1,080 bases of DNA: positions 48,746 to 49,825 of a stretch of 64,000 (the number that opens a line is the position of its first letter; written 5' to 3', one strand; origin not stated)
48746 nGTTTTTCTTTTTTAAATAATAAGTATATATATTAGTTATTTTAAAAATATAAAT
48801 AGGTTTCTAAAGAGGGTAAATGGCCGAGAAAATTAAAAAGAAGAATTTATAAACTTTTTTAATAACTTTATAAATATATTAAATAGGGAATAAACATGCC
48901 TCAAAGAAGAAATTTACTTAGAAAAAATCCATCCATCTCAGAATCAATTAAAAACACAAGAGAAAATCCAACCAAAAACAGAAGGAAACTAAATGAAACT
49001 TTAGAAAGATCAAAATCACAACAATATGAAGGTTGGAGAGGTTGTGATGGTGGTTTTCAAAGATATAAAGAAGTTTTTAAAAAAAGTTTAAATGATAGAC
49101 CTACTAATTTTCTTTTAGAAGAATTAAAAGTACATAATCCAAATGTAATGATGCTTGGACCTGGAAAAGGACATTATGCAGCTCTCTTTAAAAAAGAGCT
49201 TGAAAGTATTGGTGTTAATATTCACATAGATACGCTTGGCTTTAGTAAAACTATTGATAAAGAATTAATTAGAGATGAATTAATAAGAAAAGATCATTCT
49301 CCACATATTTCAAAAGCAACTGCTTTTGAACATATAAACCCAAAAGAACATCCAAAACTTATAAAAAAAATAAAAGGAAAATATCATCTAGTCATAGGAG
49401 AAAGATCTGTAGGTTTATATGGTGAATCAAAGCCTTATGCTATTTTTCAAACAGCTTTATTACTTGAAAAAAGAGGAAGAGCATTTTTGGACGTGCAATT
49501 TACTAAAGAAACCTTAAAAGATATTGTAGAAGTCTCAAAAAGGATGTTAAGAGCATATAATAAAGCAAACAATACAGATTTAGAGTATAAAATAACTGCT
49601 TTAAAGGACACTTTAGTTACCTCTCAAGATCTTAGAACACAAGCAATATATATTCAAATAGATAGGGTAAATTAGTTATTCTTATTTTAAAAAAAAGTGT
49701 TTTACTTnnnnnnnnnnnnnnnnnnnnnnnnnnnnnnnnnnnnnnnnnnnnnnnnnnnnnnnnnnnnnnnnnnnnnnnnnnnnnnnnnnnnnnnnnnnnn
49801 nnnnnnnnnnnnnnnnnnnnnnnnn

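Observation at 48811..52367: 3.5-kb segment flanked by 21-bp perfect direct repeats carrying AbiE-like TA, a DinD-like gene and a GNAT gene fragment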

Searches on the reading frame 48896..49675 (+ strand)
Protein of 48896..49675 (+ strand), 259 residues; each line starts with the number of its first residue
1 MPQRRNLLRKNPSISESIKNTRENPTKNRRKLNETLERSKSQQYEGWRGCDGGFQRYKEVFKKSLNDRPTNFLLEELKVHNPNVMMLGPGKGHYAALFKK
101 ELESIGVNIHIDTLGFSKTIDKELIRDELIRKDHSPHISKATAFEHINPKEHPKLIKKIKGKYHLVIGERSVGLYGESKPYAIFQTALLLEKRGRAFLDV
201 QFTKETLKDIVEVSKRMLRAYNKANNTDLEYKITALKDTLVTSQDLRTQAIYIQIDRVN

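Call 6: search_protein_families(library=pfam, proteins=[window:48896-49675:+], max_evalue=0.01)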
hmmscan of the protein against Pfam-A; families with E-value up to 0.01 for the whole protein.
window:48896-49675:+ (259 aa): 0 families

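Call 30: search_protein_families(library=padloc, proteins=[window:48896-49675:+], max_evalue=0.01)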
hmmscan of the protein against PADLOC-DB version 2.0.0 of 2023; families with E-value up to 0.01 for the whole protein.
window:48896-49675:+ (259 aa): 0 families

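Call 31: search_protein_families(library=ncbifam, proteins=[window:48896-49675:+], max_evalue=0.01)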
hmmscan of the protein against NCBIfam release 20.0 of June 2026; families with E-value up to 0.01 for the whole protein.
window:48896-49675:+ (259 aa): 0 families

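Call 32: search_protein_families(library=phrogs, proteins=[window:48896-49675:+], max_evalue=0.01)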
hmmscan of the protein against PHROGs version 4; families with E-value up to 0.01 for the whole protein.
window:48896-49675:+ (259 aa): 1 family
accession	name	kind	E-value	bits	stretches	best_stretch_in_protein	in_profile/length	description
phrog_33438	-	unknown function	0.0058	17.3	0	199-226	17-44/47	-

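Call 40: find_homologous_proteins(query=window:48896-49675:+)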
Query window:48896-49675:+ (259 aa): 11 proteins with E <= 0.001 among 623 candidates.
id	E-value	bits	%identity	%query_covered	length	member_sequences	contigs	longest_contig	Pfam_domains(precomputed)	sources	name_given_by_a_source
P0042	1.2e-167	573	100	100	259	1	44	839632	-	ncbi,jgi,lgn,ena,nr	ncbi:hypothetical protein GW835_01775 [archaeon]|nr:hypothetical protein [archaeon] NCP79278.1 hypot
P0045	7.2e-103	361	64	100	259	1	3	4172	-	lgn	-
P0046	5.8e-92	325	58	100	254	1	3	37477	-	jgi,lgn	-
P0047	1.1e-91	325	59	100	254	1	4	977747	-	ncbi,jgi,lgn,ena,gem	-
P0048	1.4e-90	321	57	100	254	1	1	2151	-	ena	-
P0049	4.7e-90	319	58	96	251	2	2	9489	-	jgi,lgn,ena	-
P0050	7.3e-89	315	57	95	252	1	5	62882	-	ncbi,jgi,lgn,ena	-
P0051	4.8e-87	309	58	97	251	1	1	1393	-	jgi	-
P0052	1.4e-86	308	55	96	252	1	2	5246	-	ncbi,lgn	-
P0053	1.5e-62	229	66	60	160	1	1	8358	-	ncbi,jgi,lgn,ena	-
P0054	7.3e-58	214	59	67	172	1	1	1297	-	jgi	jgi:hypothetical protein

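Call 41: find_encoding_contigs(protein=P0047, flank=8000, max_places=4)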
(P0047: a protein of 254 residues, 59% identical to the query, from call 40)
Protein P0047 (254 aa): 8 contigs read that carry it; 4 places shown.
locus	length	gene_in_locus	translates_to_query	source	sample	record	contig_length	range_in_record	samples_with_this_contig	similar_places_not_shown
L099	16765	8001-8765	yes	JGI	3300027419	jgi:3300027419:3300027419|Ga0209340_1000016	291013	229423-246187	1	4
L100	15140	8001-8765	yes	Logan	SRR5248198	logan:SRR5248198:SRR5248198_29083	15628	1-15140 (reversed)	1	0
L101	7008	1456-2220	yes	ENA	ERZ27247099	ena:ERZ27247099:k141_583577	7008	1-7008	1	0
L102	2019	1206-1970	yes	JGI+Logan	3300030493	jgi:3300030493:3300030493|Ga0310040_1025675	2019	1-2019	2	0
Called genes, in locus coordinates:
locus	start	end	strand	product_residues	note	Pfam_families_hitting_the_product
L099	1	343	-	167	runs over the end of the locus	-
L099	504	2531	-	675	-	PF13620:CarboxypepD_reg, PF13715:CarbopepD_reg_2 (faint), PF13360:PQQ_2 (faint), PF23414:Beta-prop_EML_2 (faint), PF13570:Beta-prop_ACSF4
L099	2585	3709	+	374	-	PF13458:Peripla_BP_6, PF02608:Bmp (weak), PF01094:ANF_receptor (weak)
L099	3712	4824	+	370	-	-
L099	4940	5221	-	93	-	PF00391:PEP-utilizers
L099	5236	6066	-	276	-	-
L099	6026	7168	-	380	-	PF04055:Radical_SAM, PF13186:SPASM (weak)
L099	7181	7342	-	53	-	-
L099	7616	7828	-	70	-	PF13619:KTSC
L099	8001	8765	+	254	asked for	-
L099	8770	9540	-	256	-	PF00528:BPD_transp_1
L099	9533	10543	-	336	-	PF13379:NMT1_2 (faint), PF09084:NMT1, PF04069:OpuAC (faint)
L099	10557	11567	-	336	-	PF13379:NMT1_2 (weak), PF09084:NMT1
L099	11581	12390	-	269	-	PF00005:ABC_tran, PF13304:AAA_21 (faint)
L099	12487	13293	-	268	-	-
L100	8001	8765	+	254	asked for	-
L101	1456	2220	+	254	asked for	-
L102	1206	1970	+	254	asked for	-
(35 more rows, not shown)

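Call 48: search_protein_families(library=pfam, proteins=[L086:8346-9317:+, L092:8270-9346:+, L092:7765-8208:+], max_evalue=0.001)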
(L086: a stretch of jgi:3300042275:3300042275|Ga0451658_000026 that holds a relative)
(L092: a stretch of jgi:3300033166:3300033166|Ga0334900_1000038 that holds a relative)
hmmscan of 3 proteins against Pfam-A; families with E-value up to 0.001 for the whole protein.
L086:8346-9317:+ (323 aa): 0 families

L092:8270-9346:+ (358 aa): 1 family
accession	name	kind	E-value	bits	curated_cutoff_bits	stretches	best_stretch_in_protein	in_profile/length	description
PF10092.14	DUF2330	-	2.9e-32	112.4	24.7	1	31-229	15-223/279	Uncharacterized protein conserved in bacteria (DUF2330)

L092:7765-8208:+ (147 aa): 4 families
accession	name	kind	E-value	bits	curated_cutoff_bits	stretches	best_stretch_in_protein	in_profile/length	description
PF00583.31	Acetyltransf_1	-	3.5e-11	43.8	20.7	1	13-121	3-114/116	Acetyltransferase (GNAT) family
PF13508.13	Acetyltransf_7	-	6.4e-08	33.3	27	1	40-124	6-83/84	Acetyltransferase (GNAT) domain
PF08445.16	FR47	-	0.00017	21.9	22.1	1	68-126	23-80/86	FR47-like protein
PF13673.13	Acetyltransf_10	-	0.00029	21.3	23.6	1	17-125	8-109/128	Acetyltransferase (GNAT) domain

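Call 87: predict_structure(alignment_id=A2)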
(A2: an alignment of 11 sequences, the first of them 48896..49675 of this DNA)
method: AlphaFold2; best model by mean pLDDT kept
length: 259 residues; sequences in the alignment: 11
mean_pLDDT: 42.0   pTM: 0.40
mean pLDDT of the five models: 42.0, 41.5, 40.4, 38.9, 37.9
residues with pLDDT >= 90: 0; 70-90: 10; 50-70: 60; < 50: 189
segments of 3 or more residues with pLDDT < 50: 1-18, 20-178, 190-192, 223-225
pLDDT, mean of each block of 10 residues (from residue 1): 38 46 40 37 32 39 40 32 28 40 35 28 33 26 28 31 28 36 53 52 61 56 60 73 59 65
secondary structure, 60 per line:
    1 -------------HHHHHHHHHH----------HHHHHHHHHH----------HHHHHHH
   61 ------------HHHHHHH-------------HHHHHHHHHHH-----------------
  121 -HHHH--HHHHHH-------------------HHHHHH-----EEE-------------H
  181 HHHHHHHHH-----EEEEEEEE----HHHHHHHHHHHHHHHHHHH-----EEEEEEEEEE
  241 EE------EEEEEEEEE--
elements in order: H14-23 H34-43 H54-60 H73-79 H93-103 H122-125 H128-133 H153-158 E164-166 H180-189 E195-202 H207-225 E231-242 E249-257
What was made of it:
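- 48896..49675 (+): ORF259, a protein of a small DPANN-centred family, probably a Rossmann-fold methyltransferase-like protein. The AlphaFold model was unusable (pLDDT 42; call 87).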
